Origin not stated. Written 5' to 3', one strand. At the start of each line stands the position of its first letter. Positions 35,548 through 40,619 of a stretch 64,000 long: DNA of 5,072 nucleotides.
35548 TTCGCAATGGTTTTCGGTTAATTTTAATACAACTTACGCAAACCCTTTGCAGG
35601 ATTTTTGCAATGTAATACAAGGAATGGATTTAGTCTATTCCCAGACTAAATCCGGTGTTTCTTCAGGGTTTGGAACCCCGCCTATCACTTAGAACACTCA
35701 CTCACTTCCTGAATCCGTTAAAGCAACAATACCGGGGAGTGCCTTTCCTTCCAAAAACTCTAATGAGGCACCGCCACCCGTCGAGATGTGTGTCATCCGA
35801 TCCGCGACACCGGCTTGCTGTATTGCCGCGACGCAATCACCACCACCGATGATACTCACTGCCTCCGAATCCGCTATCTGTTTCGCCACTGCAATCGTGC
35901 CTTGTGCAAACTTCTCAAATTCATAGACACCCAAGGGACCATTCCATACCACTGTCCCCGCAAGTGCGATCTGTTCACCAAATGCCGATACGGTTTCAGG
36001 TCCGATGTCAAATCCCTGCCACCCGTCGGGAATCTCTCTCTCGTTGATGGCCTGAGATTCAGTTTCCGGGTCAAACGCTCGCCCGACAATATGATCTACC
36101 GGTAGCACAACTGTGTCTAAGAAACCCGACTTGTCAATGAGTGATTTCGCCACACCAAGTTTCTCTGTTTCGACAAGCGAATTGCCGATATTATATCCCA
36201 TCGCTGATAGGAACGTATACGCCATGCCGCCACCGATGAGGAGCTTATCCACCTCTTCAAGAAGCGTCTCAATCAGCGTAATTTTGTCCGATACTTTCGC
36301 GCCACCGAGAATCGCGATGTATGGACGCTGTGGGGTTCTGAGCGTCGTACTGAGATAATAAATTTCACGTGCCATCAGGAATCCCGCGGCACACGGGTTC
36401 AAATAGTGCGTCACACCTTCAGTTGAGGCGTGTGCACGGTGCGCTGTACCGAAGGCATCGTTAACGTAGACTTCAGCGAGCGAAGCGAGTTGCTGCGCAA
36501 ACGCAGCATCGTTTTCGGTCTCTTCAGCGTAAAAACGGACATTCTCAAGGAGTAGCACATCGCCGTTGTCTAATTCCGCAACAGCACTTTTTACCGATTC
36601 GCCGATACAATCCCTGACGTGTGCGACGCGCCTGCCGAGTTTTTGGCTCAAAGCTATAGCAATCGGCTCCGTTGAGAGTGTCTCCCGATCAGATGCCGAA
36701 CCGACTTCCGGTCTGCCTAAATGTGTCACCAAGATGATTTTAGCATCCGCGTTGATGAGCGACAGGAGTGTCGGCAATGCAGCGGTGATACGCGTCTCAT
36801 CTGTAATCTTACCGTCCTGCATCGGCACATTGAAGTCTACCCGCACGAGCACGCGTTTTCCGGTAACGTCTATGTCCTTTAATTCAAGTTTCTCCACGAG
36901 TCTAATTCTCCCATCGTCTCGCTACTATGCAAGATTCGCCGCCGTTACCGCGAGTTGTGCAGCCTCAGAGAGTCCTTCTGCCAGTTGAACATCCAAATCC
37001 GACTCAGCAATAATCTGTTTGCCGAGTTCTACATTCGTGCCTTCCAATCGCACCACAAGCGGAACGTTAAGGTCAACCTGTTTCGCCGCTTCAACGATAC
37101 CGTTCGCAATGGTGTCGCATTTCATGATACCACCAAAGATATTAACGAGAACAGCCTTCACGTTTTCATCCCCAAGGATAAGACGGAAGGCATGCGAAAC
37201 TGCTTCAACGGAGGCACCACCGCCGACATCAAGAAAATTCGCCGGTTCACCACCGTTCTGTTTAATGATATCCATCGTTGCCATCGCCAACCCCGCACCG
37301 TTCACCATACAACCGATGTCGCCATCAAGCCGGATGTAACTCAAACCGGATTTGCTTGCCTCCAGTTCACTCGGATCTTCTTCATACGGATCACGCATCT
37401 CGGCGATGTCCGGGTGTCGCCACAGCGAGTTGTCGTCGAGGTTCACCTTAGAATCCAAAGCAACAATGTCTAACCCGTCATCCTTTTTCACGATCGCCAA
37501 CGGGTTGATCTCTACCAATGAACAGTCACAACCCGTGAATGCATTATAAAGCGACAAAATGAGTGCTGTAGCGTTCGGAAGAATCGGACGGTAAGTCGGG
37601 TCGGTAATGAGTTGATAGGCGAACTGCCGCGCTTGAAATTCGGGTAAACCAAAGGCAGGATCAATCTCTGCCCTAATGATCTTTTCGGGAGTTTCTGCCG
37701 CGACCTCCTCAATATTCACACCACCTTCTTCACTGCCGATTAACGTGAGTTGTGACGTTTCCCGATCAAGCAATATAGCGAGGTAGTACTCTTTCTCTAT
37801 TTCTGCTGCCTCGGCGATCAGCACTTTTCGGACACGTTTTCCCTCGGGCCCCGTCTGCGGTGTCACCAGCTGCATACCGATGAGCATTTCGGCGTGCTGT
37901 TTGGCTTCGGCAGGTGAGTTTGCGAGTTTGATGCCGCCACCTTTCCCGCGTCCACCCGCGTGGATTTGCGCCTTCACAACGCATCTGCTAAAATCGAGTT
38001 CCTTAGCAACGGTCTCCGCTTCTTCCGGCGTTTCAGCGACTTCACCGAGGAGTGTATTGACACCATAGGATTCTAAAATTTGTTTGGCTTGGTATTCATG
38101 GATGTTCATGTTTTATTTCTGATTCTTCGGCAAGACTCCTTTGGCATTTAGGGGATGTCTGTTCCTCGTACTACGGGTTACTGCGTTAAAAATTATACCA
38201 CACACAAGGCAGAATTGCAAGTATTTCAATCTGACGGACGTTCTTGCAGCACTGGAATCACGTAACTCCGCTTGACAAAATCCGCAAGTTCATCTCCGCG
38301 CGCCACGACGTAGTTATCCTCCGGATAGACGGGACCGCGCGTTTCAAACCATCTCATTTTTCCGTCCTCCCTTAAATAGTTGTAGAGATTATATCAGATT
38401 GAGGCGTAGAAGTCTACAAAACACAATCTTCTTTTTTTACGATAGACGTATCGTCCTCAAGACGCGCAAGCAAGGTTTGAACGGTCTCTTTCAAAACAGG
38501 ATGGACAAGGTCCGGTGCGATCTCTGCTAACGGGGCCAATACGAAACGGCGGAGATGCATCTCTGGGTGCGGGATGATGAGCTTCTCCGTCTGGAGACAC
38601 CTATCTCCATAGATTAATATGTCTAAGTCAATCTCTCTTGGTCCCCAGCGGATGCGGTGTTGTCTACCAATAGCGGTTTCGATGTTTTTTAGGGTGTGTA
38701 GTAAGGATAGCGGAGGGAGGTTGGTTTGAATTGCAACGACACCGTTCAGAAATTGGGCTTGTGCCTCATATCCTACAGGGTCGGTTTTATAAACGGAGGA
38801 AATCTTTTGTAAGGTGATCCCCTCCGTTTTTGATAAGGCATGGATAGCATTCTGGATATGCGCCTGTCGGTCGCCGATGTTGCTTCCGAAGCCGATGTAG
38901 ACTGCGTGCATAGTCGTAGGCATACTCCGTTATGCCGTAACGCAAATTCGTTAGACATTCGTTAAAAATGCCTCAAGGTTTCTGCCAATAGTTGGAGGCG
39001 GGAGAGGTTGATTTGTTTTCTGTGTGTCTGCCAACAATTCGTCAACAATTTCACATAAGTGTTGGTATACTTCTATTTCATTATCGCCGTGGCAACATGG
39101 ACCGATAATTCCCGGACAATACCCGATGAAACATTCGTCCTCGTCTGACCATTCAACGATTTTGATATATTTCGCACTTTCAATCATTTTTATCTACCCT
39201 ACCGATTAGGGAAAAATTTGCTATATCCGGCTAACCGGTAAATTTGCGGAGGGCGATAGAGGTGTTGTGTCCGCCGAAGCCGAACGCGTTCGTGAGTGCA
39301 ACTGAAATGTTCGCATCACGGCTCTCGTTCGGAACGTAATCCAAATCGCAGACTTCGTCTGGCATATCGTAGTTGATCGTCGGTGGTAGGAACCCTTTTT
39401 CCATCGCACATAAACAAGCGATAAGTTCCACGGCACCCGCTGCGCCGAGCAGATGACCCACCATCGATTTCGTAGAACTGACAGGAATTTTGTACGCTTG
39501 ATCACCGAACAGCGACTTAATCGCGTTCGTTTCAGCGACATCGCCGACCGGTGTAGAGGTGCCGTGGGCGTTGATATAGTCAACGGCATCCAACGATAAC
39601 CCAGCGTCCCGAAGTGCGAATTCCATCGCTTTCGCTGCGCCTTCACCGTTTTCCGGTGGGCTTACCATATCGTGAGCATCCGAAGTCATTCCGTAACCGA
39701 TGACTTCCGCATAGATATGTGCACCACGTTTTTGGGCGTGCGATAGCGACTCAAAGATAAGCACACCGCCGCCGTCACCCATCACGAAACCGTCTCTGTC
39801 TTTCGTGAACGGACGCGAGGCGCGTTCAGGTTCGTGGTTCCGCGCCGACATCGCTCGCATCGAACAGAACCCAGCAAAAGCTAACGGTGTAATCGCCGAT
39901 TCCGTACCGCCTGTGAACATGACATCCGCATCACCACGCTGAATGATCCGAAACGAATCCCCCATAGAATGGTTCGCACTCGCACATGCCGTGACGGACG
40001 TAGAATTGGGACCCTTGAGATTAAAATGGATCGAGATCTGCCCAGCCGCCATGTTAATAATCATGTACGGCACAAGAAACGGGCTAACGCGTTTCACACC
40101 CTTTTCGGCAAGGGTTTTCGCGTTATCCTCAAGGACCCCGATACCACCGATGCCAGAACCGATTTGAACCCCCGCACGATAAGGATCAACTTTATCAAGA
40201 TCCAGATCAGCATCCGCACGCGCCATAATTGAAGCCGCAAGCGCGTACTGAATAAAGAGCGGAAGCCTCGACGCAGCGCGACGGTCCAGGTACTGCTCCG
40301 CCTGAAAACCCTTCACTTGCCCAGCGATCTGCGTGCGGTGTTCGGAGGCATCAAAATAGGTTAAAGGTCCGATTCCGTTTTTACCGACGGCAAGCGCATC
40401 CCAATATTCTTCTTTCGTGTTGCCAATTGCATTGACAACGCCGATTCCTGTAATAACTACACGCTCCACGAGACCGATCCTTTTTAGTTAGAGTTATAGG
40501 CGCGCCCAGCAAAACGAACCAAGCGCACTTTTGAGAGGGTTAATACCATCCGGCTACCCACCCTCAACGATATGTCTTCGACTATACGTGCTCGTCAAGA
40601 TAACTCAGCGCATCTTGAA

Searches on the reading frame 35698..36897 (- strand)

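Call 75: search_protein_families(library=pfam, max_evalue=0.0001, proteins=[window:35698-36897:-])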
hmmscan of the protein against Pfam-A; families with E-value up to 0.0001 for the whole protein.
window:35698-36897:- (399 aa): 1 family
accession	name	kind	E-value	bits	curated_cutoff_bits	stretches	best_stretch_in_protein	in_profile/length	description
PF00162.24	PGK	-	4.3e-154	513.5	27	1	6-385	1-379/379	Phosphoglycerate kinase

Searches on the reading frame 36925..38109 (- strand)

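Call 75: search_protein_families(library=pfam, max_evalue=0.0001, proteins=[window:36925-38109:-])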
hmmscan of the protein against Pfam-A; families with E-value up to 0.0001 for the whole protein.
window:36925-38109:- (394 aa): 4 families
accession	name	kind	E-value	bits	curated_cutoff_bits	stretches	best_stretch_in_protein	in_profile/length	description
PF08442.15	ATP-grasp_2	-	3e-74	249.5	29.5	1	2-205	1-201/202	ATP-grasp domain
PF00549.24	Ligase_CoA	-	2.3e-31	109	24.5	1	268-385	1-125/128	CoA-ligase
PF24948.1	Citrate_synth_N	-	1.2e-12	48.1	83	1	3-227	5-223/232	ATP-citrate synthase ATP-grasp domain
PF13549.11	ATP-grasp_5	-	2.6e-06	27.4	27.6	1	4-133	11-135/221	ATP-grasp domain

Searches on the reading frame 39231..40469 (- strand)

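Call 75: search_protein_families(library=pfam, max_evalue=0.0001, proteins=[window:39231-40469:-])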
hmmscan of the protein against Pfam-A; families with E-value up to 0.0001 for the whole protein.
window:39231-40469:- (412 aa): 2 families
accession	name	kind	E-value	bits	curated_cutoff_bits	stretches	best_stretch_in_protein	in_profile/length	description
PF00109.32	ketoacyl-synt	-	1.4e-52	179.2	20.8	1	1-245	1-252/252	Beta-ketoacyl synthase, N-terminal domain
PF02801.28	Ketoacyl-synt_C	-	1.1e-40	138.8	20.8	1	253-367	1-118/119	Beta-ketoacyl synthase, C-terminal domain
